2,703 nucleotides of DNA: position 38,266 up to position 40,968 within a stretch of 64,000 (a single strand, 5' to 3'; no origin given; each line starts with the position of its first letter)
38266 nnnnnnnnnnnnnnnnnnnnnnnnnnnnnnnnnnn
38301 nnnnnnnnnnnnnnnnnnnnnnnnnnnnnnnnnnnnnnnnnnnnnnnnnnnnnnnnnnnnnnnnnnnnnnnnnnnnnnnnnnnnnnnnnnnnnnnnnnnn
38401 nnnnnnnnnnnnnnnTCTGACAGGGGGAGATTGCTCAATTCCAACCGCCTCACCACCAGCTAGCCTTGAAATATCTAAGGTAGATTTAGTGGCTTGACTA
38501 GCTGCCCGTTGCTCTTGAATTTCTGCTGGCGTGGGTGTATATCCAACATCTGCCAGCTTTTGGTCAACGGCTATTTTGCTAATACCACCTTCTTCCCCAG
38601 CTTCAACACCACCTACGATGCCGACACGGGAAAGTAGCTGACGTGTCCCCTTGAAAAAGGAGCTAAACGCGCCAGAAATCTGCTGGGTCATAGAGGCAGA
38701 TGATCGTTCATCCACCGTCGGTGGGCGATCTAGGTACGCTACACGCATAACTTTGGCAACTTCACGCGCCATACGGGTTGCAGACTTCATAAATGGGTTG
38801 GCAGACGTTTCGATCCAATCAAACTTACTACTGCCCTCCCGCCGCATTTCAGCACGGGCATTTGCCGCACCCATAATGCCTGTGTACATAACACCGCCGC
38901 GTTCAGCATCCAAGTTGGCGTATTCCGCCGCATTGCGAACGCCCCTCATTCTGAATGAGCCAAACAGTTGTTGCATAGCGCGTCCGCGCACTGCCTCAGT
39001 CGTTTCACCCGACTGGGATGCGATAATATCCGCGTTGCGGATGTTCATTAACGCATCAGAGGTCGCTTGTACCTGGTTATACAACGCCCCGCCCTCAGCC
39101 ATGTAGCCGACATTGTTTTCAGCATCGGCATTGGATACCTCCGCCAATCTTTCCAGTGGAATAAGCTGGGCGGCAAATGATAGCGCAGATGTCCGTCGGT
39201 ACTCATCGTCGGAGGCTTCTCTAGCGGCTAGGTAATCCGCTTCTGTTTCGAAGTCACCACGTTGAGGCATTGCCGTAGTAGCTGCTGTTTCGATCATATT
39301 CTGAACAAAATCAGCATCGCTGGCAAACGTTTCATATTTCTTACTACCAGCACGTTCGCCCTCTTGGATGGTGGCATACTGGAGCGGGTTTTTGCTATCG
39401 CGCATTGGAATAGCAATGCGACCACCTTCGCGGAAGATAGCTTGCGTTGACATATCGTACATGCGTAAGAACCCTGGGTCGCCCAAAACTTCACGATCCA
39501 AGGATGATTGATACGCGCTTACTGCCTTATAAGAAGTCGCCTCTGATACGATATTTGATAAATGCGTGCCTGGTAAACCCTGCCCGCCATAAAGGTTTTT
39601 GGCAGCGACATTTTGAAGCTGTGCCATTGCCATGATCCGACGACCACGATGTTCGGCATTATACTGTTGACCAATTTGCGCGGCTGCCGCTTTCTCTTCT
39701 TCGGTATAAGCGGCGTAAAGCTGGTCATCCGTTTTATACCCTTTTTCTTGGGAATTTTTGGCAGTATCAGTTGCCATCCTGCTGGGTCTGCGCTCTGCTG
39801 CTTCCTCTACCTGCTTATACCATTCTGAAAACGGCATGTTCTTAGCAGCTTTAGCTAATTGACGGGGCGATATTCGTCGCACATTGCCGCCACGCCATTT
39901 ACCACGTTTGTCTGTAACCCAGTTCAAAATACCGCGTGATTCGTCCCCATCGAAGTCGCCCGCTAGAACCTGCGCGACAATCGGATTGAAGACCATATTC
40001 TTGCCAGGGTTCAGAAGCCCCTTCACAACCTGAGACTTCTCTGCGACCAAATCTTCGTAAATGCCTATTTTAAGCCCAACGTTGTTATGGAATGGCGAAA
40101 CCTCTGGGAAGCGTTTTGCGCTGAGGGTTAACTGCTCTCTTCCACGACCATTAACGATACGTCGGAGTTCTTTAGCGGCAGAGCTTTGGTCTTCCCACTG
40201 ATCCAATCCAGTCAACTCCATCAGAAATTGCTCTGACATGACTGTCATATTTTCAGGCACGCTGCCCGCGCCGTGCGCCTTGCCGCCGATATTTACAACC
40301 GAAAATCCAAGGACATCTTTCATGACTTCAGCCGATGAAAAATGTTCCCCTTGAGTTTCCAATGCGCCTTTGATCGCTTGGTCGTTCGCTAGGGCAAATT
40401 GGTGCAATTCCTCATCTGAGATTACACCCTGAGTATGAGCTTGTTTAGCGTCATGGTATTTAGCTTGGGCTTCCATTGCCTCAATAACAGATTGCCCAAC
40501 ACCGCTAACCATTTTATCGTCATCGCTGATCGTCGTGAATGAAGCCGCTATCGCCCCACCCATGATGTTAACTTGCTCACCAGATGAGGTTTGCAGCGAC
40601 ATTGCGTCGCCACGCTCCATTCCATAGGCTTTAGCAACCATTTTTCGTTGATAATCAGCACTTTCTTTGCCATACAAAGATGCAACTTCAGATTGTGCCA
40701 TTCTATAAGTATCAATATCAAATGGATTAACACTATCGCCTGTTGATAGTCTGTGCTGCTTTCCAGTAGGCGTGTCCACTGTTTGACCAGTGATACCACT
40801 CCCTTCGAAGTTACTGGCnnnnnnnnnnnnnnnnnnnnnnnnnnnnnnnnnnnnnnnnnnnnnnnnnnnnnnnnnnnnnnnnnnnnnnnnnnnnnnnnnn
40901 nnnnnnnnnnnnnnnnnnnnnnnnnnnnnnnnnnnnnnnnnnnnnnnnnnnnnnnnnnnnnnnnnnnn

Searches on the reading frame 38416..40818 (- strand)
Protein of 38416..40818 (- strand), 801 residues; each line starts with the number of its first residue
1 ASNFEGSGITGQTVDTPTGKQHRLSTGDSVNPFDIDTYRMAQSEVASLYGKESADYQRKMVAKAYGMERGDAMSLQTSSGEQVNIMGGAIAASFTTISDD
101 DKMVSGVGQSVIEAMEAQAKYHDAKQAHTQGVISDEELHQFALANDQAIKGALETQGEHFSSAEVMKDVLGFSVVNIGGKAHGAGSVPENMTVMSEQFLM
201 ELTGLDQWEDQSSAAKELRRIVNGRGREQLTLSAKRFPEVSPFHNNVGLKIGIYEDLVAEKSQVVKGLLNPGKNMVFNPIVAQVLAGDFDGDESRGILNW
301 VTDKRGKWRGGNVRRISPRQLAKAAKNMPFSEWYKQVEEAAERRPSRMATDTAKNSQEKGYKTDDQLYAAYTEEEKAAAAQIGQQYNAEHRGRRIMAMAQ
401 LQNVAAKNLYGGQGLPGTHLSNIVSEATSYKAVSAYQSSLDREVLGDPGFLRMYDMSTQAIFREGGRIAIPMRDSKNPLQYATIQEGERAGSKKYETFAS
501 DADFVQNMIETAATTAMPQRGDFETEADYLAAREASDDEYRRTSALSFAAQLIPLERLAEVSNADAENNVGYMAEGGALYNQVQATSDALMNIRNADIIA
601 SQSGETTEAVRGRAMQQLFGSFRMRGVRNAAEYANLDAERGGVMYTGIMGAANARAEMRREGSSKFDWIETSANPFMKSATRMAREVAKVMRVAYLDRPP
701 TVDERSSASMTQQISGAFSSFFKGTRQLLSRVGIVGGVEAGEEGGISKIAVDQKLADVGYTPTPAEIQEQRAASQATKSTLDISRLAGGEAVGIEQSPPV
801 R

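Call 68: find_homologous_proteins(query=window:38416-40818:-, max_evalue=0.00001)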
Query window:38416-40818:-: 8000 candidates shared short words with the query, none scored E <= 0.00001.

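Call 76: search_protein_representatives(protein=window:38416-40818:-)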
Query: 801 residues. Proteins with E-value up to 0.001 (for the whole library): 5; up to 1e-10: 5; up to 1e-30: 1. The best 5 are listed.
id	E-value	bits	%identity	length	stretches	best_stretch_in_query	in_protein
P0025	0.0e+00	1743.7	100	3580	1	1-801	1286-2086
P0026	2.7e-22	95.8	29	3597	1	23-466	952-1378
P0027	7.2e-17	77.9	27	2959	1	63-456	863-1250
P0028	2.3e-16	76.2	28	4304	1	77-454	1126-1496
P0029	8.0e-11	57.9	32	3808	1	158-392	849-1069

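Call 78: search_solved_structures(query=A5, max_evalue=1, show_alignments=2)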
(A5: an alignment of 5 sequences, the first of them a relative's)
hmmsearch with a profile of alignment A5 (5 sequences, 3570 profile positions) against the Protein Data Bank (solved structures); distinct sequences matched with E-value up to 1: 1.
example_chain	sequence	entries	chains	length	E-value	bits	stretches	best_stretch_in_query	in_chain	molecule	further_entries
8qae_A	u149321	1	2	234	0.071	13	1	2084-2259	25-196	sc-apCC-6-SLLA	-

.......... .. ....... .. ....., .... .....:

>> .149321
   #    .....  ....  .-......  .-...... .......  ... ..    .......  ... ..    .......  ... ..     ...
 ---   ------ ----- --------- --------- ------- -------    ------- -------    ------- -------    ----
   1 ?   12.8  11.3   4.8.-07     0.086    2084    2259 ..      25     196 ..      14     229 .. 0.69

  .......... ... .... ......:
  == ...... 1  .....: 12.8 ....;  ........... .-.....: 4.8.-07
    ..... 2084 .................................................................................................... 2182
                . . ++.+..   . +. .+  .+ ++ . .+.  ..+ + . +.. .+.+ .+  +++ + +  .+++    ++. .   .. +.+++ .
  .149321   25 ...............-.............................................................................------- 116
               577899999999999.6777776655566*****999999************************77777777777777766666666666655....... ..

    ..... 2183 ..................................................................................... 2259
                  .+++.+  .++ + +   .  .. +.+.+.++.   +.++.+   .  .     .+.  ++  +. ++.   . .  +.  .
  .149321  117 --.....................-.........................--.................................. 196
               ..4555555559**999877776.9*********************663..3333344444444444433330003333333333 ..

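Call 90: predict_structure(alignment_id=A6)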
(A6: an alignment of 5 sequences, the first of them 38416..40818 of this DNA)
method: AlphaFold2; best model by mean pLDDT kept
length: 801 residues; sequences in the alignment: 5
mean_pLDDT: 34.5   pTM: 0.21
mean pLDDT of the five models: 34.5, 32.4, 32.4, 32.4, 29.7
residues with pLDDT >= 90: 0; 70-90: 27; 50-70: 76; < 50: 698
segments of 3 or more residues with pLDDT < 50: 1-114, 152-189, 232-248, 262-309, 311-601, 615-801
pLDDT, mean of each block of 10 residues (from residue 1): 25 26 23 25 24 27 26 24 22 23 31 54 68 71 63 40 30 24 38 62 68 78 62 39 39 65 40 27 33 37 40 44 43 40 37 37 40 38 27 26 25 25 25 25 25 22 23 25 25 24 28 30 39 34 28 26 27 28 42 44 51 47 30 26 22 26 26 27 26 25 26 27 26 25 28 33 44 37 27 29 28
secondary structure, 60 per line:
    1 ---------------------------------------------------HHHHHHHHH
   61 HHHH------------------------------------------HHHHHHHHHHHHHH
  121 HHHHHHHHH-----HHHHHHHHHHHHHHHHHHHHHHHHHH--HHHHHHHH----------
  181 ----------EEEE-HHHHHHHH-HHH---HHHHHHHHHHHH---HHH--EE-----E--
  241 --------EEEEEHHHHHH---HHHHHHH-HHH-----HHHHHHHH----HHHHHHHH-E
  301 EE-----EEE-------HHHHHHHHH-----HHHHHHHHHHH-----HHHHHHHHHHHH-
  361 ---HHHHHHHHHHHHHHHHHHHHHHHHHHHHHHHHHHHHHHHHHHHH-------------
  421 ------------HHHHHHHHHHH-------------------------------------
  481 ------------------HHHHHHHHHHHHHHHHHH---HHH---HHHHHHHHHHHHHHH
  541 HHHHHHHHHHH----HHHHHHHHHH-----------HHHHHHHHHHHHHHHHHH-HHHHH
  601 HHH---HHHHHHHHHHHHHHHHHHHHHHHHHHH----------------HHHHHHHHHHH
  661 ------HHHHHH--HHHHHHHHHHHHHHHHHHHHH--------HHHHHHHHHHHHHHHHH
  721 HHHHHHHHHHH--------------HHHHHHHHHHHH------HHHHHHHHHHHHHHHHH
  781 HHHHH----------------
elements in order (helices of 4 or more, strands of 3 or more residues): H52-64 H107-129 H135-160 H163-170 E191-194 H196-203 H211-222 E249-253 H254-259 H263-269 H279-286 H291-298 E300-302 E308-310 H318-326 H332-342 H348-359 H364-407 H433-443 H499-516 H526-551 H556-565 H577-594 H596-603 H607-633 H650-660 H667-672 H675-695 H704-731 H746-757 H764-785
